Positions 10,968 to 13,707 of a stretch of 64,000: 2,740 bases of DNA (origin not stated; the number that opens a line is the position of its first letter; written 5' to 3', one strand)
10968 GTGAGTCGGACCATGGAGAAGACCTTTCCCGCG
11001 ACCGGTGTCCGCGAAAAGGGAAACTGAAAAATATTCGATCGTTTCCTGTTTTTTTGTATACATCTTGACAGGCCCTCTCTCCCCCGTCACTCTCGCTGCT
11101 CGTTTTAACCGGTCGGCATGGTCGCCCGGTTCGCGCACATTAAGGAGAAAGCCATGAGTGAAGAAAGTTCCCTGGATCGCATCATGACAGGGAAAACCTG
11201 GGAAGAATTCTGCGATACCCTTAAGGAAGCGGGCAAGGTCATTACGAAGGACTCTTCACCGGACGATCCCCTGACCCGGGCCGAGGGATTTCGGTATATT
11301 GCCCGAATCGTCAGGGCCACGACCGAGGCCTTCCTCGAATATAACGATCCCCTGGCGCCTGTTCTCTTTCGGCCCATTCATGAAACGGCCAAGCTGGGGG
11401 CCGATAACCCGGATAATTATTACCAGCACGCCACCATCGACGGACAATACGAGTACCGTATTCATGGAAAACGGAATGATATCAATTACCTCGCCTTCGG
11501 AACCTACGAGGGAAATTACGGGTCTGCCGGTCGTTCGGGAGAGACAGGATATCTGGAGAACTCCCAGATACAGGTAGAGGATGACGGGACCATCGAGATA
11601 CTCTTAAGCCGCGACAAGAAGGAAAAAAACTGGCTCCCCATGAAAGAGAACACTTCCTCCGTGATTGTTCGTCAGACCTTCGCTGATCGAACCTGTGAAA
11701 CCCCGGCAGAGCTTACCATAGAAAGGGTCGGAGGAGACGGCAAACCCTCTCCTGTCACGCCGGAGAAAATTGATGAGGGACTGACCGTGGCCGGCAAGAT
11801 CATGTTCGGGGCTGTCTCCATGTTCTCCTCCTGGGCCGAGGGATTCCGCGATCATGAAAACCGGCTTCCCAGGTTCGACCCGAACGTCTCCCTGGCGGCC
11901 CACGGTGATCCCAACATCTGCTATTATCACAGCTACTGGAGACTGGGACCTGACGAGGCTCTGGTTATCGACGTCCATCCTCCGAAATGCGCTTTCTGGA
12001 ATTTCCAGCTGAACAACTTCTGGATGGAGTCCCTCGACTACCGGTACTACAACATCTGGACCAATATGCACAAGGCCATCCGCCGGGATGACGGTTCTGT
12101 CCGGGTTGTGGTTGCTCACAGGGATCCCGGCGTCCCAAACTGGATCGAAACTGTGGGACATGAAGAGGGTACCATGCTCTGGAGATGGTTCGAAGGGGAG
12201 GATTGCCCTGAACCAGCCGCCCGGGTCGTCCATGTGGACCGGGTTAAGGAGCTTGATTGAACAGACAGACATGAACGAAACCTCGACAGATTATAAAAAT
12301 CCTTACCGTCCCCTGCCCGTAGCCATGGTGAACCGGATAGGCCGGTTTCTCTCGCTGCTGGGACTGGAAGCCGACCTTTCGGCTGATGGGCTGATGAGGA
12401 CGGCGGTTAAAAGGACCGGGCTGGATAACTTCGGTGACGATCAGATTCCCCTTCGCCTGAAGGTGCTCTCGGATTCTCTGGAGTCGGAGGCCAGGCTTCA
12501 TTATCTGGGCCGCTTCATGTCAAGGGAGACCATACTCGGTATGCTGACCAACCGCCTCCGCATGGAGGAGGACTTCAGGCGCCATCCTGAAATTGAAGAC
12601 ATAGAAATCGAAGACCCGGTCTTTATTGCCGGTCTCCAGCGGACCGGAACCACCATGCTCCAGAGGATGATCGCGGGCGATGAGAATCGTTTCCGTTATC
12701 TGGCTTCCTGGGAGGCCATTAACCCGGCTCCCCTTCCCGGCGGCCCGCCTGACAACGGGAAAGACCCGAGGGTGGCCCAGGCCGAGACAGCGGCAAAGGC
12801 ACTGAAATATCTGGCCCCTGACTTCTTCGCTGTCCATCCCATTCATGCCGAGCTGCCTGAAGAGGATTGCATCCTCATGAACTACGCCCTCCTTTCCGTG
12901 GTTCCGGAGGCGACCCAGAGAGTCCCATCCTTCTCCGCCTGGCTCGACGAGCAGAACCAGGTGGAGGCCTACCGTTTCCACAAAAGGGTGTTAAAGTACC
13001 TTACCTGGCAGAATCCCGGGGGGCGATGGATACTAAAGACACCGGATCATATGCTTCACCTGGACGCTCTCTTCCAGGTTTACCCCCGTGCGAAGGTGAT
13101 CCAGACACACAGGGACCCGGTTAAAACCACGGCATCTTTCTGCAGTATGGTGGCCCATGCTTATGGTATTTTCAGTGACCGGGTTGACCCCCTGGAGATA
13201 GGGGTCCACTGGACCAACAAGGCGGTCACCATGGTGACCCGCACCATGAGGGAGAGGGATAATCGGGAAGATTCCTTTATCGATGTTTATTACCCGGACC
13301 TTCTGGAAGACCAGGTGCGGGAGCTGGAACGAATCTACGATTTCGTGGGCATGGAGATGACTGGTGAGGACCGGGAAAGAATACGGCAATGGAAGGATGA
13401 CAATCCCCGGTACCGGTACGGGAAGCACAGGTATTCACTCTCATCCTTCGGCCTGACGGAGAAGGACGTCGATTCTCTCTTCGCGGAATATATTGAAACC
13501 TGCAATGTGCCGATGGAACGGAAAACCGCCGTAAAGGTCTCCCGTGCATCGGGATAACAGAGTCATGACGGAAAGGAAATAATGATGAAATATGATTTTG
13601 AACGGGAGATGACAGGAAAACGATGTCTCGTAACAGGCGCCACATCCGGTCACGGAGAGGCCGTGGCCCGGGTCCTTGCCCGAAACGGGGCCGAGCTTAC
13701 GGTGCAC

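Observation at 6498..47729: An 11-bp palindrome, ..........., is iterated 17 times regardless of reading frame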

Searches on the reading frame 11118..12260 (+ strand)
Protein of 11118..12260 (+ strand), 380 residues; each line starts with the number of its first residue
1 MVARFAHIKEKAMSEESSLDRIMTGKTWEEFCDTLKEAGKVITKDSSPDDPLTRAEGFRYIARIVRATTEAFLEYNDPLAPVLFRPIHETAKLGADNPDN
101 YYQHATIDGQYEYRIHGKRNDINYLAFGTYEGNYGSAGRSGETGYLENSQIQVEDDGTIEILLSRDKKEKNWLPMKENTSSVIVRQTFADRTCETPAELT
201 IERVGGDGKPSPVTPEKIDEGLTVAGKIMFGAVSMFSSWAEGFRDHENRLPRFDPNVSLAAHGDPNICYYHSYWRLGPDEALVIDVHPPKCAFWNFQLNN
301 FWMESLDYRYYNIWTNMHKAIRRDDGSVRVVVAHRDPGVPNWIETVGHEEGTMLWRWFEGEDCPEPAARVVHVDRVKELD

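Call 68: search_protein_families(library=pfam, proteins=[window:11118-12260:+])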
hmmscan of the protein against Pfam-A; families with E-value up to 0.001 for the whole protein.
window:11118-12260:+ (380 aa): 1 family
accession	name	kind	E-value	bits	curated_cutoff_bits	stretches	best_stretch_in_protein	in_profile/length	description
PF06742.16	DUF1214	-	1.7e-10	41.8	25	1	287-359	30-109/112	Protein of unknown function (DUF1214)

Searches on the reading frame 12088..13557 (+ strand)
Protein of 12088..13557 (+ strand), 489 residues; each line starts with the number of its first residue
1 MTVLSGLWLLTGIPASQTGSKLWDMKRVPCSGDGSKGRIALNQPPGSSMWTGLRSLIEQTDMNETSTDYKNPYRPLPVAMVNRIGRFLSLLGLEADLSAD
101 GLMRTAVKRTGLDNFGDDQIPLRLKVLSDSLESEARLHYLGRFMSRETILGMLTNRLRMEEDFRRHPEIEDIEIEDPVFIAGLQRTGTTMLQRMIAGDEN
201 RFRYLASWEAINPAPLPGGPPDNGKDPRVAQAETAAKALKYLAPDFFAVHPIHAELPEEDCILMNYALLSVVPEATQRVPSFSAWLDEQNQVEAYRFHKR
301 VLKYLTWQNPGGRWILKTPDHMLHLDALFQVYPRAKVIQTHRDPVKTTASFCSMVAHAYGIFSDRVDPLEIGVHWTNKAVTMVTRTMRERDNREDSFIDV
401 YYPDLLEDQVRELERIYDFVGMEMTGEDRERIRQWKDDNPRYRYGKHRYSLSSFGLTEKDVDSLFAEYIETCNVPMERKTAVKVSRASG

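Call 68: search_protein_families(library=pfam, proteins=[window:12088-13557:+])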
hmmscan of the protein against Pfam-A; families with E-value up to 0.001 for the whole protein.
window:12088-13557:+ (489 aa): 3 families
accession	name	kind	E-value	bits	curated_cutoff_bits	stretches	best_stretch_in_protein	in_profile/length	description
PF13469.12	Sulfotransfer_3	-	8.4e-39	134.5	27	1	177-425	1-215/216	Sulfotransferase family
PF00685.33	Sulfotransfer_1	-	1e-08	35.4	22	1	176-433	2-192/255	Sulfotransferase domain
PF17784.7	Sulfotransfer_4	-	9.4e-07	29.3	22.8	1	323-393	79-150/215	Sulfotransferase domain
